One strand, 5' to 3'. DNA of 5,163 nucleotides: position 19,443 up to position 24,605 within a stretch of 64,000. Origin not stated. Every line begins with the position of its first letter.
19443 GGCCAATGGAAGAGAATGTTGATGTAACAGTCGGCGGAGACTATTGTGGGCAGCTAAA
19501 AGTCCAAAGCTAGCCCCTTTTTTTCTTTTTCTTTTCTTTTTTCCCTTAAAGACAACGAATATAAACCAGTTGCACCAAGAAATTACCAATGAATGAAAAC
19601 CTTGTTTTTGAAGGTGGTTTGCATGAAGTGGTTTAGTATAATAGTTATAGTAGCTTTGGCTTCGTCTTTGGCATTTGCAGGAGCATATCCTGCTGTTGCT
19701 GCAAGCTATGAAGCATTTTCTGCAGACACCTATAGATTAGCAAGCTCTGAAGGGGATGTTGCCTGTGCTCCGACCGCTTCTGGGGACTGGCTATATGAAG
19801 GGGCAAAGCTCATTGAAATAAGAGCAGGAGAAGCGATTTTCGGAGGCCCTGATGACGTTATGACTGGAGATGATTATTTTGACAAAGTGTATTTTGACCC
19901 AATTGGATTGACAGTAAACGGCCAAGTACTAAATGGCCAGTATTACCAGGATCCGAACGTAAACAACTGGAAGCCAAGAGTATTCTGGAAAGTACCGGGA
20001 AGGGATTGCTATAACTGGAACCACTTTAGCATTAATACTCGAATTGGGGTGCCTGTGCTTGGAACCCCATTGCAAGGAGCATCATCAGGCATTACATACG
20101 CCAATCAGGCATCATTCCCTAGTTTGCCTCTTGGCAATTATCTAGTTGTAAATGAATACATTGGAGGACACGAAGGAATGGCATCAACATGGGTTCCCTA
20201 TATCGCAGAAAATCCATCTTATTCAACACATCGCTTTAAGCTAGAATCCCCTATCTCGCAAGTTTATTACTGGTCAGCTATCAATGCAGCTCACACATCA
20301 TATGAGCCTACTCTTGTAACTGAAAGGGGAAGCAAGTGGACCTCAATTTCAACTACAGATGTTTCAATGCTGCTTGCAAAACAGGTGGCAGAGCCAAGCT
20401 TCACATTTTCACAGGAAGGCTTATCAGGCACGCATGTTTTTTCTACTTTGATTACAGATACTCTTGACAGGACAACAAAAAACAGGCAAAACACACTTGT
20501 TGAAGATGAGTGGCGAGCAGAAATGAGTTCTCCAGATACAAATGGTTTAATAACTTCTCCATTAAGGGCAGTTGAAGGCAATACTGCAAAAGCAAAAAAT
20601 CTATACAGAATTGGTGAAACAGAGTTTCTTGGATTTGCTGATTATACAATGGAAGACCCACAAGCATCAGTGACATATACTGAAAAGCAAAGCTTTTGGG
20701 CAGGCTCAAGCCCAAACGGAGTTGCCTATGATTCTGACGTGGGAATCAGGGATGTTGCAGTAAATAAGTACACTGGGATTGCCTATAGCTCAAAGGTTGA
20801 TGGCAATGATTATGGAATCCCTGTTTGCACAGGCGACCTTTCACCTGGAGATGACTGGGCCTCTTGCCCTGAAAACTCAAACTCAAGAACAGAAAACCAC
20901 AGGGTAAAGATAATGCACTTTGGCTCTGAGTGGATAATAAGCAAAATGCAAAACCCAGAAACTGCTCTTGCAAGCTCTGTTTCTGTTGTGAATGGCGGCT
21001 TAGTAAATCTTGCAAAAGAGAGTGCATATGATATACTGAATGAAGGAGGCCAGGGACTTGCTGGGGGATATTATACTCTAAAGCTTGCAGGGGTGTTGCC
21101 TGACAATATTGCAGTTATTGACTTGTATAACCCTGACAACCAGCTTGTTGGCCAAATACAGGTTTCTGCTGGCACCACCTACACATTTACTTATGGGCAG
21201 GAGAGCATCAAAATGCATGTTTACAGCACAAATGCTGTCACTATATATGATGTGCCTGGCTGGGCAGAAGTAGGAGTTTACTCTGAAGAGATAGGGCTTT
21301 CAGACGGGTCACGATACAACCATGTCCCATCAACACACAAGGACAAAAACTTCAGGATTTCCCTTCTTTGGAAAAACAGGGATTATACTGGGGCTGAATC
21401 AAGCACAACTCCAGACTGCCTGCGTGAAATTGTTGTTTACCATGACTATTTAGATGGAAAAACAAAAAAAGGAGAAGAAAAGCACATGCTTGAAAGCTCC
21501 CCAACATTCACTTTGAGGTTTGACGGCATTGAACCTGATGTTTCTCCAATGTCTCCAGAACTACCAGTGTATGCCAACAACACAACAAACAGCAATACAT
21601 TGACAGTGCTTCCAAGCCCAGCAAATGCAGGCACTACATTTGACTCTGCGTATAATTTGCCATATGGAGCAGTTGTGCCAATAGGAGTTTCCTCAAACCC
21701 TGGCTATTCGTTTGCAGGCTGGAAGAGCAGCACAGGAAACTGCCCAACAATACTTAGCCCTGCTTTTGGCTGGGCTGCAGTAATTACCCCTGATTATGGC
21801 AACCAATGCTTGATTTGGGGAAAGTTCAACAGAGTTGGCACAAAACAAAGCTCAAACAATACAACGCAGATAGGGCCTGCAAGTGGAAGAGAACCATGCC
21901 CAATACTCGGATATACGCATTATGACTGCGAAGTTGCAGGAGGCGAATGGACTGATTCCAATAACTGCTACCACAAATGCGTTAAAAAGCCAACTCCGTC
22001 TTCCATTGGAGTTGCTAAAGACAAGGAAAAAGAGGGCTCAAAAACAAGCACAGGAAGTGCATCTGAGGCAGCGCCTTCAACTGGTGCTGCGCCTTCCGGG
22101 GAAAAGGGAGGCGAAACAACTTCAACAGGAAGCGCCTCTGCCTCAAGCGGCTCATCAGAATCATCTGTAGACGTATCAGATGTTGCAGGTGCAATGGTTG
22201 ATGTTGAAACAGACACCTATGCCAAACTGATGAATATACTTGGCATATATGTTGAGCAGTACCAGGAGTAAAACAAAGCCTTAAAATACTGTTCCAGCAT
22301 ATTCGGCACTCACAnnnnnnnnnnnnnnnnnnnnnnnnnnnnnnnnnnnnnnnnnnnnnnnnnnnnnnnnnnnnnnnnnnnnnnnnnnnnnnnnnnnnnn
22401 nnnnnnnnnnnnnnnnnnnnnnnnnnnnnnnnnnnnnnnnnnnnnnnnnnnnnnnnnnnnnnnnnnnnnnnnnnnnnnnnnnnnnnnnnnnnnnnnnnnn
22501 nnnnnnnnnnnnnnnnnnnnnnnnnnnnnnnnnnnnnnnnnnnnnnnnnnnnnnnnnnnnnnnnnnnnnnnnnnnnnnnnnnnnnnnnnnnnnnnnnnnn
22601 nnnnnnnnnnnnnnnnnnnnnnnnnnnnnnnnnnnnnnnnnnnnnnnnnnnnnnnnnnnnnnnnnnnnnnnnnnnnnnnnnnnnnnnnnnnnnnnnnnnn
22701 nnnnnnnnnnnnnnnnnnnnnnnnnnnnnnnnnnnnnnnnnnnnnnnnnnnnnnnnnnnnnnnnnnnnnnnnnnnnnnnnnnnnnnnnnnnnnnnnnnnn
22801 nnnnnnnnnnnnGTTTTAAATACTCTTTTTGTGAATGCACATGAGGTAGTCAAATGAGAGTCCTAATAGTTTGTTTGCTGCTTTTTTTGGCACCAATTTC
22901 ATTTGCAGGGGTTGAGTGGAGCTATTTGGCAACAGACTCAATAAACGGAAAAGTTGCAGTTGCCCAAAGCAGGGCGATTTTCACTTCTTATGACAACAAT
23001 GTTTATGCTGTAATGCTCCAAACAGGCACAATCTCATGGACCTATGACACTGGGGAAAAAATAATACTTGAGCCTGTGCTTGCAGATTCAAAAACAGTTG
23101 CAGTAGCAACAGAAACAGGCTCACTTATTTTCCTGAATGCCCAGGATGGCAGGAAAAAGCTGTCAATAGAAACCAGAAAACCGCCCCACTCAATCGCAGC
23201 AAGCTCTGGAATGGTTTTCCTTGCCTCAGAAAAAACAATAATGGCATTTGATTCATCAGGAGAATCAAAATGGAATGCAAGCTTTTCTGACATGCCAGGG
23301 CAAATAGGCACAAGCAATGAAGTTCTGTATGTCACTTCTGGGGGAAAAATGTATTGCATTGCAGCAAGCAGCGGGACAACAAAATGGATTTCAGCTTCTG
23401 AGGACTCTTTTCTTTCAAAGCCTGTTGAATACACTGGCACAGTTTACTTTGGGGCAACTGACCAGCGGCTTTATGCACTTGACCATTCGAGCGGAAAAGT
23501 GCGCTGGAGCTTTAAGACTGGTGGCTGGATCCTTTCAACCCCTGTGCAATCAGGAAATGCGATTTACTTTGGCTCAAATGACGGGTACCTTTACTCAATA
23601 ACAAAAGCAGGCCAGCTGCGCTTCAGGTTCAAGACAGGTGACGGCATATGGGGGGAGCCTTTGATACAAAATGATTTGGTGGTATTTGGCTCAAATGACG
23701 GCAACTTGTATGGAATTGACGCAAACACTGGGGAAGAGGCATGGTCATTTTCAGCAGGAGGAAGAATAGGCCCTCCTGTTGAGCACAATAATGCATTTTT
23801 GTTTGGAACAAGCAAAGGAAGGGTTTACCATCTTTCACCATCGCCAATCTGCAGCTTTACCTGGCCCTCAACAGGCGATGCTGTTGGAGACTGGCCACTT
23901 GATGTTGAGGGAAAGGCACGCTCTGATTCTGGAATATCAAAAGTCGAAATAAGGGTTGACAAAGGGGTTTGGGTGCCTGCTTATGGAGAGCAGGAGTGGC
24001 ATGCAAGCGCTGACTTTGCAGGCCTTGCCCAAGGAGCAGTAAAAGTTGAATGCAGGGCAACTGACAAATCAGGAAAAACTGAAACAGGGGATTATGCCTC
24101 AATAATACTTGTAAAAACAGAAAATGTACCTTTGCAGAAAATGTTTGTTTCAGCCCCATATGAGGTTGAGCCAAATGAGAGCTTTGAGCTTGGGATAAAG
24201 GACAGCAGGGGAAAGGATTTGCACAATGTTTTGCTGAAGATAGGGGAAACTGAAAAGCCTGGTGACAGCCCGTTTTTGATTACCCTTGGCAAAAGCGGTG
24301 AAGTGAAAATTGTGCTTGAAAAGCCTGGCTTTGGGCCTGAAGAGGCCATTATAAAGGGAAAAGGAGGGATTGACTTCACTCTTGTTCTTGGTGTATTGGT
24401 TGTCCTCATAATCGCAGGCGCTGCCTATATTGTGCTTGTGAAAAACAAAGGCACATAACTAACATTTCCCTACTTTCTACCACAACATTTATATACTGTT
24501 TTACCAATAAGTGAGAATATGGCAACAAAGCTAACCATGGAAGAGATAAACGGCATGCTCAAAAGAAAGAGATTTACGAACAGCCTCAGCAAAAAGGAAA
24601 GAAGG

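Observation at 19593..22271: Paralog of the S-layer candidate with circularly permuted domain order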

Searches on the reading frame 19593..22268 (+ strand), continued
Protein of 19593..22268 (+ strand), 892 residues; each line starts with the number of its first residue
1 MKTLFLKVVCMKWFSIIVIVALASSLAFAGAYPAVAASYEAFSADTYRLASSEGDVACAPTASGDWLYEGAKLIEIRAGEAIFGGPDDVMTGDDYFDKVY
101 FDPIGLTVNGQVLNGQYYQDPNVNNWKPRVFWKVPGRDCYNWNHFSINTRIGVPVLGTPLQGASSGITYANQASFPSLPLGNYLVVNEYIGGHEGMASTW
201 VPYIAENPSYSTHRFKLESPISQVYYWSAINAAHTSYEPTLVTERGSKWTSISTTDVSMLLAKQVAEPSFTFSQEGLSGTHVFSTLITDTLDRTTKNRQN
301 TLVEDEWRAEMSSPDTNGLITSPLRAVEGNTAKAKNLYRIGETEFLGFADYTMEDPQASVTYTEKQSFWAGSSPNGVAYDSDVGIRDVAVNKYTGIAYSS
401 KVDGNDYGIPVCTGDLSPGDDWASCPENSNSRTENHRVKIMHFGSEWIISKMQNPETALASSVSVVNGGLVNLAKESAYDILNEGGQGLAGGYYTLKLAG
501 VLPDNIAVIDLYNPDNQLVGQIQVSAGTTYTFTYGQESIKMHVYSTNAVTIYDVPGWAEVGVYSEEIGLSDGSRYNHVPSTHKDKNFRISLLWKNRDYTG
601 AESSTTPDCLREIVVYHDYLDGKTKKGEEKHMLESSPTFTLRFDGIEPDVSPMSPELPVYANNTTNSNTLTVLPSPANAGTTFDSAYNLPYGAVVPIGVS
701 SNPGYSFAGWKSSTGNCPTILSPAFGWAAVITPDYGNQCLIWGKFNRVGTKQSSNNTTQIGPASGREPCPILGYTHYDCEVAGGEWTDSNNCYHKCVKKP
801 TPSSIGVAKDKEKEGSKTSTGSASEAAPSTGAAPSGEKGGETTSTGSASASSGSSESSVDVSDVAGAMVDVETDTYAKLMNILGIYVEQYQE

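Call 93: find_encoding_contigs(protein=P0001, flank=1000, max_places=4)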
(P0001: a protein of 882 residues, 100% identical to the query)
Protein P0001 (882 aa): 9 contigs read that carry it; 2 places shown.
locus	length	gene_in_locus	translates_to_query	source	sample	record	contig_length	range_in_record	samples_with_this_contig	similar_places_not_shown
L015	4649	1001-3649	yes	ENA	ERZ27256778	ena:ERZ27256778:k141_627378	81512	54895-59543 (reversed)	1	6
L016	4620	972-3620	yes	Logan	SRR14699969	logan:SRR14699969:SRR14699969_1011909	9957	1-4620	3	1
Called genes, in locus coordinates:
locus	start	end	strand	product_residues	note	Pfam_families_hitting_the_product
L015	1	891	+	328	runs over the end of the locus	-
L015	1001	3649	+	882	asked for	-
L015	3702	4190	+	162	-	PF03946:Ribosomal_L11_N, PF00298:Ribosomal_L11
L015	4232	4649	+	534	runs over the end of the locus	PF13570:Beta-prop_ACSF4, PF13360:PQQ_2, PF13570:Beta-prop_ACSF4, PF01011:PQQ (weak), PF13360:PQQ_2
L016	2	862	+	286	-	?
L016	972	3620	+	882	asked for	-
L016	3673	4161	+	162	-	PF03946:Ribosomal_L11_N, PF00298:Ribosomal_L11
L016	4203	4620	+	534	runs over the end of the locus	PF13570:Beta-prop_ACSF4, PF13360:PQQ_2, PF13570:Beta-prop_ACSF4, PF01011:PQQ (weak), PF13360:PQQ_2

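Call 94: search_protein_families(library=pfam, proteins=[P0098, P0095, P0099, P0109], max_evalue=0.001)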
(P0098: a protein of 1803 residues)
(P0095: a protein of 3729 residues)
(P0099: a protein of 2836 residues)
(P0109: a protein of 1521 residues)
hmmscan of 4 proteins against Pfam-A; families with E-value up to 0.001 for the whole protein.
P0098 (1803 aa): 3 families
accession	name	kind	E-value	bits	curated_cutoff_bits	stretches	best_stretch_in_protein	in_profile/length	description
PF13462.12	Thioredoxin_4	-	3.4e-16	60.3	23.2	1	1052-1182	16-146/165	Thioredoxin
PF01323.26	DSBA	-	1.1e-12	48.5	25.6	1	1055-1185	4-176/191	DSBA-like thioredoxin domain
PF07705.17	CARDB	-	2e-06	28.3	22.7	1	948-1028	19-98/101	CARDB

P0095 (3729 aa): 4 families
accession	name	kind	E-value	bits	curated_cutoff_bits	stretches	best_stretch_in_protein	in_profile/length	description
PF13229.12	Beta_helix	-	9.6e-79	263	25.9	8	164-277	22-136/158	Right handed beta helix region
PF05048.19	NosD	-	2.9e-69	233.2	23.6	8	66-206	28-169/212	Periplasmic copper-binding protein (NosD)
PF21278.2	YlmH_1st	-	2.3e-06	28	27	0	2610-2649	28-65/65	YlmH, N-terminal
PF21621.3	MPI_cupin_dom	-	3.3e-05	24.2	27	0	2708-2729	48-69/79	Mannose-6-phosphate isomerase, cupin domain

P0099 (2836 aa): 2 families
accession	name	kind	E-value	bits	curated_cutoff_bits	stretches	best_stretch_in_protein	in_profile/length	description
PF05048.19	NosD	-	7.2e-61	205.8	23.6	7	436-592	15-168/212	Periplasmic copper-binding protein (NosD)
PF13229.12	Beta_helix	-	2.1e-55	187.1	25.9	7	147-291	8-157/158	Right handed beta helix region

P0109 (1521 aa): 0 families

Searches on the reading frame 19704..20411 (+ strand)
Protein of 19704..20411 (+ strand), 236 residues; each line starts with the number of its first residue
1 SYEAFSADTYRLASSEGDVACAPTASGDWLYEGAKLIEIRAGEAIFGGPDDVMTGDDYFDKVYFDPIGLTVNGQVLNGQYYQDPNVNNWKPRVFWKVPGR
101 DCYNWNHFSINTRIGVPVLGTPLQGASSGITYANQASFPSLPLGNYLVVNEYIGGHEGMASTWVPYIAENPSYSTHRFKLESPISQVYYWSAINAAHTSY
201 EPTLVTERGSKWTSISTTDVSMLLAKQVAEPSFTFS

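Call 88: search_protein_families(library=pfam, proteins=[window:19704-20411:+], max_evalue=10)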
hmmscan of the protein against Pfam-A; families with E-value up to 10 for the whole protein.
window:19704-20411:+ (236 aa): 0 families

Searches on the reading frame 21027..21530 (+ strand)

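Call 88: search_protein_families(library=pfam, proteins=[window:21027-21530:+], max_evalue=10)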
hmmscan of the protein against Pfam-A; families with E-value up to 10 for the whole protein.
seq(168 aa): 1 family
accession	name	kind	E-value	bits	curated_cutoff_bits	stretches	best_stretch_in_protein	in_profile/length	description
PF12712.13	DUF3805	-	0.13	12.7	22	1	33-98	30-92/152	Domain of unknown function (DUF3805)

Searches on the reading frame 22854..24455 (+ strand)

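Call 17: search_protein_families(library=pfam, proteins=[window:22854-24455:+], max_evalue=0.01)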
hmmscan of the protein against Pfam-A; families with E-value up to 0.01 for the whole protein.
window:22854-24455:+ (534 aa): 7 families
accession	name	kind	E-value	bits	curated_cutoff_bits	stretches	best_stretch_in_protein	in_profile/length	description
PF13570.13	Beta-prop_ACSF4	-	2.2e-45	155.9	133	2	160-337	66-249/329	Beta-alanine-activating enzyme, beta-propeller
PF13360.13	PQQ_2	-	1.5e-32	113.5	27.6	3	126-222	2-101/233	Outer membrane protein assembly factor BamB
PF01011.28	PQQ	-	5.3e-10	39.1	26.7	1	183-305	46-146/595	Glucose/ethanol/alcohol dehydrogenase, beta-propeller domain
PF17957.7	Big_7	-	6.4e-05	24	24.1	1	331-397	1-67/70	Bacterial Ig domain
PF25292.1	Beta-prop_CGLA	-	8.2e-05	22.7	26.8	0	202-255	52-108/316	Lambda-carrageenase beta-propeller domain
PF17005.11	WD40_like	-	8.3e-05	22.6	40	0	42-147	57-161/301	WD40-like domain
PF23414.1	Beta-prop_EML_2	-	0.0029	17.4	90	0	42-112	14-84/266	Echinoderm microtubule-associated protein second beta-propeller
